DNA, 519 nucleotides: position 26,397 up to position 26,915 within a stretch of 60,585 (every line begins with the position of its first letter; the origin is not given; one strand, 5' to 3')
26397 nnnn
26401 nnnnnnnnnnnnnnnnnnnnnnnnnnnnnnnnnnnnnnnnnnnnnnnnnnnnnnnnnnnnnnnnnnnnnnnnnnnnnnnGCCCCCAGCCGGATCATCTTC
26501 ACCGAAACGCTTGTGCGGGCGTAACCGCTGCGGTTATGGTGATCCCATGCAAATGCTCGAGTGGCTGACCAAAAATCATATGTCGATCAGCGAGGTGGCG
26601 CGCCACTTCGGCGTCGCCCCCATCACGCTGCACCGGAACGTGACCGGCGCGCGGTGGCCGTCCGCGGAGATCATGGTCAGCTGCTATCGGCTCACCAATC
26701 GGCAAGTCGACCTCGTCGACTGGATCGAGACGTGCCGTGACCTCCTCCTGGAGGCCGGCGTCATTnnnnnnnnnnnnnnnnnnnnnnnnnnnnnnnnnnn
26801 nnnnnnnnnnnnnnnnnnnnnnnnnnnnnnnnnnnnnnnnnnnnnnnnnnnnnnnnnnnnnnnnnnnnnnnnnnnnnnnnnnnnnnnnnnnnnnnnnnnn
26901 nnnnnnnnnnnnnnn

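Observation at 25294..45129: Dispersed 17-bp palindrome RTAACCG-N3-CGGTTAY built into sigma70-like promoters at most transcription-unit starts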

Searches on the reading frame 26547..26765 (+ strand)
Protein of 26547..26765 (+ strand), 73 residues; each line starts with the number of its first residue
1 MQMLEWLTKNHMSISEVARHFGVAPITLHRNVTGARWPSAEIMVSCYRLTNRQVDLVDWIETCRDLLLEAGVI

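Call 70: search_solved_structures(query=A9, max_evalue=10, show_alignments=2)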
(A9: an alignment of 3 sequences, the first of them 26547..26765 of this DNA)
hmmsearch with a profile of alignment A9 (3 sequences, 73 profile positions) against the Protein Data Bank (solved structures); distinct sequences matched with E-value up to 10: 12.
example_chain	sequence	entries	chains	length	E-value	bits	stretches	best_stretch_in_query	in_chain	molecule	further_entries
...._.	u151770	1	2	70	0.0018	21.3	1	12-49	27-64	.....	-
2jvl_A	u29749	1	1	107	0.22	14.6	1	11-53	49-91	TrMBF1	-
2rek_A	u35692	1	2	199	0.22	14.6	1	12-32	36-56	Putative tetR-family transcriptional regulator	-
2kpj_A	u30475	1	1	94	0.31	14.1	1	3-50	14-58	SOS-response transcriptional repressor, LexA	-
9iaq_A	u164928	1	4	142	0.67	13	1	9-49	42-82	HTH cro/C1-type domain-containing protein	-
3egq_A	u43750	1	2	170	0.69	13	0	11-40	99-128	TetR family Transcriptional regulator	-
7fby_A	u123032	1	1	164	0.77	12.8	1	9-32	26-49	Transcriptional regulatory protein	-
9w4v_A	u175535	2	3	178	0.94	12.5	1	9-32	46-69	Uncharacterized HTH-type transcriptional regulator PH0140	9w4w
2cg4_A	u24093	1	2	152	0.98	12.5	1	11-32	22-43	REGULATORY PROTEIN ASNC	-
1l0o_C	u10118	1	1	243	1.1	12.3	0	13-60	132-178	sigma factor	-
8q4d_A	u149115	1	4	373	1.5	11.9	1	7-33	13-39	Putative transposase for insertion sequence element IS5376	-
8b4h_A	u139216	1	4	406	1.7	11.7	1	7-33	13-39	Putative transposase for insertion sequence element IS5376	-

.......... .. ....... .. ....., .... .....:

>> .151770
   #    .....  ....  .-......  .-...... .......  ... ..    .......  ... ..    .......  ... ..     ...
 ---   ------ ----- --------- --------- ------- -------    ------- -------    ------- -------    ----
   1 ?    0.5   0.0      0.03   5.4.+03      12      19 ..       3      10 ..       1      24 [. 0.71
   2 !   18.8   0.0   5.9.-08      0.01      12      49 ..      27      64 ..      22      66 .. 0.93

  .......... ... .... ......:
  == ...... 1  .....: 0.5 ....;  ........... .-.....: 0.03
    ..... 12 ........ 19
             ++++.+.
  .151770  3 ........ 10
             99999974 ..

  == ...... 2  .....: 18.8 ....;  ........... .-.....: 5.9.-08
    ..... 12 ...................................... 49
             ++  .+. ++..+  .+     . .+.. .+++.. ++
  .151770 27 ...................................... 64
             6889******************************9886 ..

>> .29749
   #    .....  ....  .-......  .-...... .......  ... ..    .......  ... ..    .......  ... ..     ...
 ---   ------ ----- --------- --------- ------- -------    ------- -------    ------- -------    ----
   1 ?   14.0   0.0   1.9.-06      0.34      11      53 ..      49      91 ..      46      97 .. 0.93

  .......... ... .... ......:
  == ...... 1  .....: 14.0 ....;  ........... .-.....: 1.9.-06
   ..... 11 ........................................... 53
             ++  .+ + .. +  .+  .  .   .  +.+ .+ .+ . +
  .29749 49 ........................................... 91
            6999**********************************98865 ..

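Call 71: search_protein_families(library=pfam, alignment_id=A9, max_evalue=10)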
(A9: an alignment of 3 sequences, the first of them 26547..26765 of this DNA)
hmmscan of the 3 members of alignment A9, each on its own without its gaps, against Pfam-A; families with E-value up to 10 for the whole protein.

A. member 1, window:26547-26765:+ (73 aa): 13 families
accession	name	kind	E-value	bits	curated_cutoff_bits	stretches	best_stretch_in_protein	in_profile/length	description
PF13542.12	HTH_Tnp_ISL3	-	0.0014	18.5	27.4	1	3-30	19-45/51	Helix-turn-helix domain of transposase family ISL3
PF13403.11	Hint_2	-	0.0031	18.3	28.4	1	2-45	35-78/147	Hint domain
PF13518.12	HTH_28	-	0.0093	16.5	25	1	2-25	4-26/52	Helix-turn-helix domain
PF08220.18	HTH_DeoR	-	0.026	14.7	21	1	2-28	4-31/57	DeoR-like helix-turn-helix domain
PF05225.22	HTH_psq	-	0.03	14.5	20.4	1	12-32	17-37/45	helix-turn-helix, Psq domain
PF13693.12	HTH_35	-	0.039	14.4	25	1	7-44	11-47/75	Winged helix-turn-helix DNA-binding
PF12116.14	SpoIIID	-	0.048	14.2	27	1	3-34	11-42/82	Stage III sporulation protein D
PF13936.12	HTH_38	-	0.053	13.7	27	1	9-32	18-41/44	Helix-turn-helix domain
PF13384.12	HTH_23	-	0.063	13.6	24.6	1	7-30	13-36/50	Homeodomain-like domain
PF02796.21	HTH_7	-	0.079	13.6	23.8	1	11-30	21-40/45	Helix-turn-helix domain of resolvase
PF01381.28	HTH_3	-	0.084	13.4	23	1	5-44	3-42/55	Helix-turn-helix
PF02042.20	RWP-RK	-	0.098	13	29.3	1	11-40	12-44/49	RWP-RK domain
PF00376.29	MerR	-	0.11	12.8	28.2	1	13-29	1-17/38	MerR family regulatory protein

B. families by the number of members that match (of 3 scanned): 22 families
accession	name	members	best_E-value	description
PF01381.28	HTH_3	3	8.4e-06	Helix-turn-helix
PF13403.11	Hint_2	2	0.0031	Hint domain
PF13518.12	HTH_28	2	0.0093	Helix-turn-helix domain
PF05225.22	HTH_psq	2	0.017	helix-turn-helix, Psq domain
PF13936.12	HTH_38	2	0.022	Helix-turn-helix domain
PF08220.18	HTH_DeoR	2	0.026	DeoR-like helix-turn-helix domain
PF02042.20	RWP-RK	2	0.098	RWP-RK domain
PF15943.11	YdaS_toxin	1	4.6e-06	Bacterial toxin YdaS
PF13560.12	HTH_31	1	5.3e-05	Helix-turn-helix domain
PF13542.12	HTH_Tnp_ISL3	1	0.0014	Helix-turn-helix domain of transposase family ISL3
PF13404.12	HTH_AsnC-type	1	0.016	AsnC-type helix-turn-helix domain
PF13693.12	HTH_35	1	0.039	Winged helix-turn-helix DNA-binding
PF12116.14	SpoIIID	1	0.048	Stage III sporulation protein D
PF08279.18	HTH_11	1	0.051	HTH domain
PF13384.12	HTH_23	1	0.063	Homeodomain-like domain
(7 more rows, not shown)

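Call 82: search_protein_representatives(protein=window:26547-26765:+)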
Query: 73 residues. Proteins with E-value up to 0.001 (for the whole library): 28; up to 1e-10: 5; up to 1e-30: 1. The best 28 are listed.
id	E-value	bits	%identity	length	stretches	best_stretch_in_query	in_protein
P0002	1.0e-32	127.0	80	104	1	3-73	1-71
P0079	4.4e-12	61.7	47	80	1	1-72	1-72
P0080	2.9e-11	59.1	41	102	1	1-73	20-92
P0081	5.7e-11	58.1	42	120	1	1-73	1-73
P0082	5.7e-11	58.1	44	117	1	2-73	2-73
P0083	7.9e-09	51.3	40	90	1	1-72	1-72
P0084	1.9e-07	46.9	-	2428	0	-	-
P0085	9.2e-07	44.8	25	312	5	6-40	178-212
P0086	1.2e-06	44.4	40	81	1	1-73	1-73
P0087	2.6e-06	43.4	37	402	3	3-47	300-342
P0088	2.7e-06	43.3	35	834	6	14-53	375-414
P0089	1.2e-05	41.2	42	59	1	21-72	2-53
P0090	3.6e-05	39.8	38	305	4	27-66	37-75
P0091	5.5e-05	39.2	38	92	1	1-60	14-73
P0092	5.8e-05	39.1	35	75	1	1-66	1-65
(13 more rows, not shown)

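Call 83: find_encoding_contigs(protein=P0079, flank=10000, max_places=3)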
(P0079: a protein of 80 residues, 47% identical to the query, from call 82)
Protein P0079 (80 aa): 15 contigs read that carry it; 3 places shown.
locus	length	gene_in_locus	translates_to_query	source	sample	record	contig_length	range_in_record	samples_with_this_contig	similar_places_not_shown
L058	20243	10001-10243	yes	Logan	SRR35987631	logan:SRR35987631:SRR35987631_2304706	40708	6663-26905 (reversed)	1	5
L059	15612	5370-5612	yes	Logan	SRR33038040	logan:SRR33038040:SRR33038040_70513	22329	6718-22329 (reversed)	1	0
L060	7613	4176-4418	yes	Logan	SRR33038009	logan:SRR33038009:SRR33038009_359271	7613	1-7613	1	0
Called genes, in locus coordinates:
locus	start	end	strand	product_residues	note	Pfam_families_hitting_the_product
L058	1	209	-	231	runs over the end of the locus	PF11672:DUF3268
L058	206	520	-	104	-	-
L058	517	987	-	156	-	-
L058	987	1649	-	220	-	-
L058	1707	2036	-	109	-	-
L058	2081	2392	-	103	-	-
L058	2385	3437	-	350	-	PF07505:DUF5131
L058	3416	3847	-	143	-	-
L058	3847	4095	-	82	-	-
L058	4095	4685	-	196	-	-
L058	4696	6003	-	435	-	-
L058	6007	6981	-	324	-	PF12684:DUF3799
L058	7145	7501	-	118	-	-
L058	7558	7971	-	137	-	PF05443:ROS_MUCR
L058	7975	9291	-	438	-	PF02463:SMC_N (weak), PF13476:AAA_23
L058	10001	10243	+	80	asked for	-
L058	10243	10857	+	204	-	-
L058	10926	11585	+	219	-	PF02075:RuvC (faint)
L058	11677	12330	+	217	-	PF05063:MT-A70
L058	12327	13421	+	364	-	PF01807:Zn_ribbon_DnaG, PF23639:DUF7146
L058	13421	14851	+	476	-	PF00772:DnaB (weak), PF03796:DnaB_C, PF13481:AAA_25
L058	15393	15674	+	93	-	-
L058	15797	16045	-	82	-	-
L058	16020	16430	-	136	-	-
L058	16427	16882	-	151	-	-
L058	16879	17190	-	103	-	-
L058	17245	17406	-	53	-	-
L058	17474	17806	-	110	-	-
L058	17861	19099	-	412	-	PF06067:DUF932 (weak)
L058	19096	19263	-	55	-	-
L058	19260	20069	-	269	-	-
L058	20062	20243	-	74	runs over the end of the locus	-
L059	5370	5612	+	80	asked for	-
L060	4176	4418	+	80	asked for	-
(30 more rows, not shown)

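Call 87: find_encoding_contigs(protein=P0081, flank=10000, max_places=1)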
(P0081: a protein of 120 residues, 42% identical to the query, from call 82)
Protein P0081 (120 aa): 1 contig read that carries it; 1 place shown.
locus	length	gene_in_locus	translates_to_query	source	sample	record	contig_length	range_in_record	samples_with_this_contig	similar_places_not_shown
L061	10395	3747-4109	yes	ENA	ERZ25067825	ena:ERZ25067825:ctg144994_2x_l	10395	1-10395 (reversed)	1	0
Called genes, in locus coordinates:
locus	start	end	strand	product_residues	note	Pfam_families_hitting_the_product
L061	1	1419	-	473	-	?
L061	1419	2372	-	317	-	PF12684:DUF3799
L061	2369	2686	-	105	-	-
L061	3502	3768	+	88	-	-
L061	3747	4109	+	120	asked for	-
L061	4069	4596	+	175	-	-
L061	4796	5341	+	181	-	-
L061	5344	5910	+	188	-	PF05063:MT-A70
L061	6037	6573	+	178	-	PF05869:Dam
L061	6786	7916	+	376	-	PF01807:Zn_ribbon_DnaG, PF23639:DUF7146, PF13362:Toprim_3 (weak)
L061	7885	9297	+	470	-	PF00772:DnaB, PF03796:DnaB_C, PF13481:AAA_25 (weak)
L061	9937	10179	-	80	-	-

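Call 88: find_encoding_contigs(protein=P0082, flank=10000, max_places=1)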
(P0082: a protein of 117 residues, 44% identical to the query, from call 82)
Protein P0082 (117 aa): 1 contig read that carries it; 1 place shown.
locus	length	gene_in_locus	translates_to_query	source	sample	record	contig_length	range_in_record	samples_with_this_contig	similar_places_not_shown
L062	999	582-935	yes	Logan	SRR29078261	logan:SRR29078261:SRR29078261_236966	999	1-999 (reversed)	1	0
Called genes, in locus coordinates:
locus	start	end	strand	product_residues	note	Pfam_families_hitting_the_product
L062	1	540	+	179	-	?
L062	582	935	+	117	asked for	-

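Call 89: find_encoding_contigs(protein=P0083, flank=10000, max_places=1)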
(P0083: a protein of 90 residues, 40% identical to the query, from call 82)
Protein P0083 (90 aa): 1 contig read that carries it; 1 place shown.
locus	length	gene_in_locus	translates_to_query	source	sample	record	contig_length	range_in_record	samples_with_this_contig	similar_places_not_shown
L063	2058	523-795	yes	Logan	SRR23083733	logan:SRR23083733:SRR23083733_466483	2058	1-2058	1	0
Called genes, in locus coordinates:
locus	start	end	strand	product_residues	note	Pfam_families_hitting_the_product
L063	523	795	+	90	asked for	-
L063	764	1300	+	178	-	-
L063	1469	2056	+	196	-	?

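Call 97: search_protein_families(library=pfam, alignment_id=A11, max_evalue=0.01)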
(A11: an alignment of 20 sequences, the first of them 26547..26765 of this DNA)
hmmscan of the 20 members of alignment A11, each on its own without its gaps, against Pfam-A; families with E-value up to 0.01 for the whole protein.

A. member 1, window:26547-26765:+ (73 aa): 3 families
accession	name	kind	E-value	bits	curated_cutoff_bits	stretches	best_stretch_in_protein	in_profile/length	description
PF13542.12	HTH_Tnp_ISL3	-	0.0014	18.5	27.4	1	3-30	19-45/51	Helix-turn-helix domain of transposase family ISL3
PF13403.11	Hint_2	-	0.0031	18.3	28.4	1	2-45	35-78/147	Hint domain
PF13518.12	HTH_28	-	0.0093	16.5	25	0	2-25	4-26/52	Helix-turn-helix domain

B. families by the number of members that match (of 20 scanned): 29 families (the first 25 are shown)
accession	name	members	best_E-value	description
PF01381.28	HTH_3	15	7.8e-12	Helix-turn-helix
PF13560.12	HTH_31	9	7.2e-08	Helix-turn-helix domain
PF13443.12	HTH_26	7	1.4e-06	Cro/C1-type HTH DNA-binding domain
PF15943.11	YdaS_toxin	7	2e-05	Bacterial toxin YdaS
PF12844.13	HTH_19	4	1.7e-07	Helix-turn-helix domain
PF13384.12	HTH_23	4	3.8e-05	Homeodomain-like domain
PF12802.13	MarR_2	4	0.00033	MarR family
PF13936.12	HTH_38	3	1.3e-05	Helix-turn-helix domain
PF13518.12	HTH_28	3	0.00013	Helix-turn-helix domain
PF04218.19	CENP-B_N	2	7.9e-05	CENP-B N-terminal DNA-binding domain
PF08279.18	HTH_11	2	0.0048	HTH domain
PF20038.5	HTH_59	2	0.0056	Helix-turn-helix domain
PF00356.27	LacI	1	0.00071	Bacterial regulatory proteins, lacI family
PF13551.12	HTH_29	1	0.00077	Winged helix-turn helix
PF01047.28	MarR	1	0.00078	MarR family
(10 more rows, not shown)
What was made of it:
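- On Cro/C1-type (XRE) HTH repressor with palindromic operator: 15 of 20 family members hit Pfam HTH_3 (call 97).
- Of 20 family members, 15 hit Pfam HTH_3, 7 hit HTH_26 (Cro/C1-type) and 7 hit YdaS (call 97).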

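Call 98: find_encoding_contigs(protein=P0080, flank=10000, max_places=2)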
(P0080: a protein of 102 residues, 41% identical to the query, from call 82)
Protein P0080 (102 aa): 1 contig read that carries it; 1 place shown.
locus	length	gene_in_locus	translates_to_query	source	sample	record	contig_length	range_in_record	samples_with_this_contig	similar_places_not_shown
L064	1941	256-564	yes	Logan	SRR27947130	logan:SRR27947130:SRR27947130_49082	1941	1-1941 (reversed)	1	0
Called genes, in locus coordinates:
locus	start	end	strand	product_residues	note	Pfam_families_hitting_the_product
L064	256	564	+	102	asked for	-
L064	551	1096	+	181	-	-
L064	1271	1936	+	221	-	PF02075:RuvC (faint)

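Call 100: predict_structure(alignment_id=A11)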
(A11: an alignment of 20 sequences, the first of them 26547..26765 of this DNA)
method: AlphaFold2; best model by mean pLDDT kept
length: 73 residues; sequences in the alignment: 20
mean_pLDDT: 98.1   pTM: 0.83
mean pLDDT of the five models: 98.1, 98.1, 97.7, 97.6, 97.6
residues with pLDDT >= 90: 73; 70-90: 0; 50-70: 0; < 50: 0
segments of 3 or more residues with pLDDT < 50: none
pLDDT, mean of each block of 10 residues (from residue 1): 98 98 98 98 98 98 98 97
secondary structure, 60 per line:
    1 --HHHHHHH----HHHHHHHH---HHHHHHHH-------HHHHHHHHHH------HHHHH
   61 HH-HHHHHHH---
elements in order: H3-9 H14-21 H25-32 H40-49 H56-62 H64-70
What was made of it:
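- On Mycobacteriophage stoperators: The candidate protein is a single-domain XRE HTH (call 100).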

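Call 103: fold_search(model_id=the predicted structure, library=pdb)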
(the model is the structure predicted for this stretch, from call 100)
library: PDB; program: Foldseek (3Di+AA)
matches with E <= 10: 389; with E <= 0.001: 0
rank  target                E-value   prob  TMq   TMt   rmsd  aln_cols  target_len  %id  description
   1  2ict                  8.2e-02  1.00  0.68  0.55   2.9        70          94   21  Crystal structure of the bacterial antitoxin HigA from Escherichia coli at pH 8.5. Northeast Structural Genomics TARGET  (released 2006-09-26)
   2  2icp                  1.3e-01  0.99  0.65  0.57   3.1        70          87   24  Crystal structure of the bacterial antitoxin HigA from Escherichia coli at pH 4.0. Northeast Structural Genomics Consort (released 2006-09-26)
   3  3f51_C                1.3e-01  0.98  0.59  0.50   4.6        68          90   20  Crystal Structure of the clp gene regulator ClgR from Corynebacterium glutamicum (released 2008-11-18)
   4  8co2_A                1.4e-01  1.00  0.69  0.68   5.5        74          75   18  YdaS N-terminal domain from prophage CP-933P in E. coli O157:H7 (released 2023-03-08)
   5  3f51_A                1.5e-01  0.99  0.61  0.49   4.5        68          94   15  Crystal Structure of the clp gene regulator ClgR from Corynebacterium glutamicum (released 2008-11-18)
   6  9k3w_A                1.6e-01  1.00  0.66  0.76   1.5        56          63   18  Crystal structure of putative transcription regulator (dr_2454) from Deinococcus radiodurans (released 2025-10-22)
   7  6lb3_G                1.7e-01  0.99  0.65  0.56   2.9        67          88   21  Crystal structure of PA4674 in complex with its operator DNA (18bp) from Pseudomonas aeruginosa (released 2020-11-18)
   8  3mlf_B                1.8e-01  0.98  0.65  0.52   7.9        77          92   10  Putative transcriptional regulator from Staphylococcus aureus. (released 2010-04-28)
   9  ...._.                2.2e-01  1.00  0.59  0.63   1.3        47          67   23  Designed DNA binding protein (released 2024-08-28)
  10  3f52_A                2.3e-01  0.98  0.59  0.57   3.4        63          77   16  Crystal structure of the clp gene regulator ClgR from C. glutamicum (released 2008-11-18)
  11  6lb3_E                2.4e-01  0.98  0.64  0.54   3.0        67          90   21  Crystal structure of PA4674 in complex with its operator DNA (18bp) from Pseudomonas aeruginosa (released 2020-11-18)
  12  9sf2_A                2.9e-01  0.99  0.59  0.36   1.1        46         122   17  Phage Phi106 repressor in complex with AimX (released 2026-01-14)
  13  3mlf_A                3.1e-01  0.96  0.65  0.51   8.6        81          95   12  Putative transcriptional regulator from Staphylococcus aureus. (released 2010-04-28)
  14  3bd1_C                3.1e-01  0.91  0.56  0.62   4.0        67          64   24  Structure of the Cro protein from putative prophage element Xfaso 1 in Xylella fastidiosa strain Ann-1 (released 2008-03-25)
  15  9k3w_B                3.3e-01  1.00  0.63  0.71   1.0        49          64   18  Crystal structure of putative transcription regulator (dr_2454) from Deinococcus radiodurans (released 2025-10-22)
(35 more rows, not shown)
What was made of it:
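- On Cro/C1-type (XRE) HTH repressor with palindromic operator: Foldseek top hits are HigA, YdaS, ClgR, Xfaso-1 Cro, DdrO, SinR and 434 repressor (calls 100, 103).
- Foldseek matches HigA, YdaS, ClgR, Xfaso-1 Cro, DdrO, SinR and 434 repressor (probability about 1, TM 0.55-0.69; calls 100, 103).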
